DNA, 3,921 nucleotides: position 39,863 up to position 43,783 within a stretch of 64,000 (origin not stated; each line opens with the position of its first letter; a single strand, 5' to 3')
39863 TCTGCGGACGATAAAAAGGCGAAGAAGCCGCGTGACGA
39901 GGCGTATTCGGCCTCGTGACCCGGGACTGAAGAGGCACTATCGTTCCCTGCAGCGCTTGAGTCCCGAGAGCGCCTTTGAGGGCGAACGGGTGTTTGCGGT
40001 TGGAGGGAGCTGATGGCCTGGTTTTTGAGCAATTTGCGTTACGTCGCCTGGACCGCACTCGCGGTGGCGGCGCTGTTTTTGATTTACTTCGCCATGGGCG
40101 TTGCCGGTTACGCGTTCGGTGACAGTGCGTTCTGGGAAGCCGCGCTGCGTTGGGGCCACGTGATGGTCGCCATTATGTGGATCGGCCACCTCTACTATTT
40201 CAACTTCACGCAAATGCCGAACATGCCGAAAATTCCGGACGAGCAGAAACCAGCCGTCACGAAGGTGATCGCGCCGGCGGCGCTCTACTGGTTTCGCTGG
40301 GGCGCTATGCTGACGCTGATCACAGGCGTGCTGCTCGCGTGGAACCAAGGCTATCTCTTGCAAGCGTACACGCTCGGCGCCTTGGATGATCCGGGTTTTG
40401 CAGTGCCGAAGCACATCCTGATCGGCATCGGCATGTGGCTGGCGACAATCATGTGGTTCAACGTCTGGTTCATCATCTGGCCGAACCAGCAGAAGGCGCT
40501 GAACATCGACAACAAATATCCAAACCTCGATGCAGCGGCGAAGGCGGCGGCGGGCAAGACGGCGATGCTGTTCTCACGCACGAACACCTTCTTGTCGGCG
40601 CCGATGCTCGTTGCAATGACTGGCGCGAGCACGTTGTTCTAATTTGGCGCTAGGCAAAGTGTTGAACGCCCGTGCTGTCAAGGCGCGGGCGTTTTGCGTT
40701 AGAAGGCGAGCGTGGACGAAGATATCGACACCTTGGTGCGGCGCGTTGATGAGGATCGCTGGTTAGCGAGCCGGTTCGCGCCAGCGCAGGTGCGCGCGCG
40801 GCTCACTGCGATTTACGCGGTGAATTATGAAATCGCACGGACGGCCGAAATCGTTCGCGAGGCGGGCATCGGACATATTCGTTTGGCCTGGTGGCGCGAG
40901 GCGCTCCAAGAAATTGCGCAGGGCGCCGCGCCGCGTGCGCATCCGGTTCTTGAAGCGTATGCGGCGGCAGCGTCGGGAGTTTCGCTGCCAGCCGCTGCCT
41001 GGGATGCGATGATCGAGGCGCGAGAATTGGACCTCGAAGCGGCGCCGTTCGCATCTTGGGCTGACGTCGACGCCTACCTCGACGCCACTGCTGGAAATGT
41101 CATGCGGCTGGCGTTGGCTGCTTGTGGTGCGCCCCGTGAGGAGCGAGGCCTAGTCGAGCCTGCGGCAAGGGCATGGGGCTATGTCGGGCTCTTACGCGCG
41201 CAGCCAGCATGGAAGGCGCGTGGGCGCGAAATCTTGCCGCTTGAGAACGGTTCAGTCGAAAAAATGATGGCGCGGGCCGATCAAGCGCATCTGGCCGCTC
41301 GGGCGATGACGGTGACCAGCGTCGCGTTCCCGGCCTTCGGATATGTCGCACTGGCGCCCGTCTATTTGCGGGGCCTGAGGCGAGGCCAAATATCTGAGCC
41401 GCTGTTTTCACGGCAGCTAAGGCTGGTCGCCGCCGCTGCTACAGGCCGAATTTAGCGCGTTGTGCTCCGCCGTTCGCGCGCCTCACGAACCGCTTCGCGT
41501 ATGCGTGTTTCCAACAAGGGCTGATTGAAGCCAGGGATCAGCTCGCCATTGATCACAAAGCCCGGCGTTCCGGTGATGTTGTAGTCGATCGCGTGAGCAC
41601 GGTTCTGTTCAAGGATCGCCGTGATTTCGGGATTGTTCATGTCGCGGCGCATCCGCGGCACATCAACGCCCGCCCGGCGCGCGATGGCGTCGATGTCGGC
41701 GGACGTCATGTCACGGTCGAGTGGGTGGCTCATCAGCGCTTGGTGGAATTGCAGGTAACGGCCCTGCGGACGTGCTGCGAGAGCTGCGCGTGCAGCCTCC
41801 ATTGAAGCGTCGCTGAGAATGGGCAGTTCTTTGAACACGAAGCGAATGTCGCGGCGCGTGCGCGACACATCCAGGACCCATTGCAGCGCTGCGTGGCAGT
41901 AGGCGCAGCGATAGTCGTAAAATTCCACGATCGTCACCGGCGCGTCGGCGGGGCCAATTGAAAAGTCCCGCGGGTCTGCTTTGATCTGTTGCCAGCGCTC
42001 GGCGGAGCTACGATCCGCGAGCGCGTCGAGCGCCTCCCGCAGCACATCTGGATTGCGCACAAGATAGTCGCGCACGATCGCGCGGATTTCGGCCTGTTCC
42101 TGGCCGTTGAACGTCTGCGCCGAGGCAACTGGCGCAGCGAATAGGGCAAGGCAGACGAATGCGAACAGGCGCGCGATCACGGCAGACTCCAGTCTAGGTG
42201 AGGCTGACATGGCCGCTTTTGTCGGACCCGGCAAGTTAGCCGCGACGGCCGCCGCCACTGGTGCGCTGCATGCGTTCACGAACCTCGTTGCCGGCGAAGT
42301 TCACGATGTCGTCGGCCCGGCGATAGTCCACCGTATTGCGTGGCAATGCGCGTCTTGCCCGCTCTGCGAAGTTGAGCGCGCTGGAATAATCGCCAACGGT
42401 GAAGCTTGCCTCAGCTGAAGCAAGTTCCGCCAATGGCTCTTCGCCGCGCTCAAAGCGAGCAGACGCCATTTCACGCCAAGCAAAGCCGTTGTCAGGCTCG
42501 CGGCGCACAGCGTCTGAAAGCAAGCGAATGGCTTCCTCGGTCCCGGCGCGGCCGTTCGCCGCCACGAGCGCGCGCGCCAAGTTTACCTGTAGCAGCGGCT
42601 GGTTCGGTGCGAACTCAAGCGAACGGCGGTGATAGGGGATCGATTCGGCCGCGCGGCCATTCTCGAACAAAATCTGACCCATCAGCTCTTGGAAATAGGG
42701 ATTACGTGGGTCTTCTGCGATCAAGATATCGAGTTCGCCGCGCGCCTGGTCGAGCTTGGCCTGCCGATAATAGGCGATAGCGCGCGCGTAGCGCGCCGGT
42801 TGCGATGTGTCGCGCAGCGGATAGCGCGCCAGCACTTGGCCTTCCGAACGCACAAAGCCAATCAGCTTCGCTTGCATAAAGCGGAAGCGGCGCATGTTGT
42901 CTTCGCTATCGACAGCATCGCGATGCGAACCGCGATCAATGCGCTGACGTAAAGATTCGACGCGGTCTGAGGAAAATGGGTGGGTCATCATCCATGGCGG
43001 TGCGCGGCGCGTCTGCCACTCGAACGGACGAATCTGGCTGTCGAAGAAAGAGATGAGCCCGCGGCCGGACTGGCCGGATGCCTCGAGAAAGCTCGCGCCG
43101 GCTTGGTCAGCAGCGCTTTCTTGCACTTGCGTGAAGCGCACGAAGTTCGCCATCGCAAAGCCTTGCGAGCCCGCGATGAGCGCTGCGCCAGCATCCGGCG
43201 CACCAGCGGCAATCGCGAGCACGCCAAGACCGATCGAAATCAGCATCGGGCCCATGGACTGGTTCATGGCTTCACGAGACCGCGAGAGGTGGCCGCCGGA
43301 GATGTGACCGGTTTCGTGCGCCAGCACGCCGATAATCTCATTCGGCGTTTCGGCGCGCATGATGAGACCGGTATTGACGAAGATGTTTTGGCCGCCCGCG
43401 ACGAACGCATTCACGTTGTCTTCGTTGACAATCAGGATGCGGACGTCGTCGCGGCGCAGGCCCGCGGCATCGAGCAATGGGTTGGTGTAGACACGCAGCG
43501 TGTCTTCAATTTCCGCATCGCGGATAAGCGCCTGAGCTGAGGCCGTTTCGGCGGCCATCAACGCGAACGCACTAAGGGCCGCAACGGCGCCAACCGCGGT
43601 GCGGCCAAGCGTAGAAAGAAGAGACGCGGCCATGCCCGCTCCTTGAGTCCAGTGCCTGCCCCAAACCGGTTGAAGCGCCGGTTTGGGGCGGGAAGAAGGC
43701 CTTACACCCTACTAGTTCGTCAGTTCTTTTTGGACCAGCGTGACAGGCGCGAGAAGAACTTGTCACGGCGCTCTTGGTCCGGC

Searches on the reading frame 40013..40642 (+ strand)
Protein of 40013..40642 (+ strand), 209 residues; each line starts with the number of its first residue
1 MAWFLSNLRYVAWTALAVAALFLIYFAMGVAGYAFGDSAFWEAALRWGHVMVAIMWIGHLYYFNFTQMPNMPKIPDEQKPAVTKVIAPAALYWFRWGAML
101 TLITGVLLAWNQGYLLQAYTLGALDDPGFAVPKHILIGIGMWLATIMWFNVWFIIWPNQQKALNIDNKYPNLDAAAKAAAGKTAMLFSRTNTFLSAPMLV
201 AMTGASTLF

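Call 39: search_protein_families(library=pfam, proteins=[window:40013-40642:+], max_evalue=0.01)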
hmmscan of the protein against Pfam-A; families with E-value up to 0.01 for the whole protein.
window:40013-40642:+ (209 aa): 1 family
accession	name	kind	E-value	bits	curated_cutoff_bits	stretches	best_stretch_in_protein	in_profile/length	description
PF06181.16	Urate_ox_N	-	1.5e-13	51.3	26.9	2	136-203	173-236/295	Urate oxidase N-terminal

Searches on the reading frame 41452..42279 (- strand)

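Call 39: search_protein_families(library=pfam, proteins=[window:41452-42279:-], max_evalue=0.01)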
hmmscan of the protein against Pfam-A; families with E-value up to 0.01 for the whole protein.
window:41452-42279:- (275 aa): 3 families
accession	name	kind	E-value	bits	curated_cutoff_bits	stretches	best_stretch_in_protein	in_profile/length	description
PF01323.26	DSBA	-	7.9e-21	75.1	25.6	1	116-251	1-180/191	DSBA-like thioredoxin domain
PF13462.12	Thioredoxin_4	-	5.8e-19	69.3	23.2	1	104-248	4-150/165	Thioredoxin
PF18312.6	ScsC_N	-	1.3e-10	41.2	25.8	1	61-93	1-33/34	Copper resistance protein ScsC N-terminal domain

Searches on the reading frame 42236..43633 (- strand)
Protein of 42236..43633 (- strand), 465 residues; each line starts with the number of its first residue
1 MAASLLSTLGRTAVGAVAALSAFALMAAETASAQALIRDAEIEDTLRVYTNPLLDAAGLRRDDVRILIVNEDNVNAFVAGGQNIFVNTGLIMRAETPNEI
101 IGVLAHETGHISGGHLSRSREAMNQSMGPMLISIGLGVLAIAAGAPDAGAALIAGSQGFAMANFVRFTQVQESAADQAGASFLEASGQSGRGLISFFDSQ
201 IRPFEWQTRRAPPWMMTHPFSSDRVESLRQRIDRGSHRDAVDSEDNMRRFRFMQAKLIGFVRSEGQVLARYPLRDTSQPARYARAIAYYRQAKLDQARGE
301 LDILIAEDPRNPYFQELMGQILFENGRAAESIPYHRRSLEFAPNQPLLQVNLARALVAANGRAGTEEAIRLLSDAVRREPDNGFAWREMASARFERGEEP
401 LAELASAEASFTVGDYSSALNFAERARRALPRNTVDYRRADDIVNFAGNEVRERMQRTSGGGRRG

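Call 39: search_protein_families(library=pfam, proteins=[window:42236-43633:-], max_evalue=0.01)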
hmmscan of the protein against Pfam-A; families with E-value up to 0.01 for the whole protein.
window:42236-43633:- (465 aa): 11 families
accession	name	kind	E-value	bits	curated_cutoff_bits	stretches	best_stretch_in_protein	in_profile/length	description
PF01435.24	Peptidase_M48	-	3.7e-30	105.6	20.3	1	50-231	11-185/186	Peptidase family M48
PF14559.12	TPR_19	-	2.6e-10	40.9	25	2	277-321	24-68/68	Tetratricopeptide repeat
PF13428.12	TPR_14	-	1.6e-09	37.9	23.5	0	280-321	3-44/44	Tetratricopeptide repeat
PF23914.1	TPR_CcmH_CycH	-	2.4e-08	34.4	42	1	316-402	54-140/158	Cytochrome c-type biogenesis protein H TPR domain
PF13432.12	TPR_16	-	3.5e-08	34.2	32.7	1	282-346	1-65/65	Tetratricopeptide repeat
PF13431.12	TPR_17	-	2.2e-07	31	24.4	0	305-331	6-32/34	Tetratricopeptide repeat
PF07719.23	TPR_2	-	6.6e-06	26.3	27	0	281-311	4-34/34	Tetratricopeptide repeat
PF24575.1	TPR_Slam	-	0.00045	21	35.2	0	280-329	49-98/104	Surface lipoprotein assembly modifier, N-terminal TPR repeats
PF00515.34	TPR_1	-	0.00078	19.6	27.8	0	318-344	7-33/34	Tetratricopeptide repeat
PF14853.12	Fis1_TPR_C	-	0.0011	19.6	25.3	0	282-317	5-40/53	Fis1 C-terminal tetratricopeptide repeat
PF13424.12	TPR_12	-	0.0023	18.5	30.1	0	317-376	8-72/77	Tetratricopeptide repeat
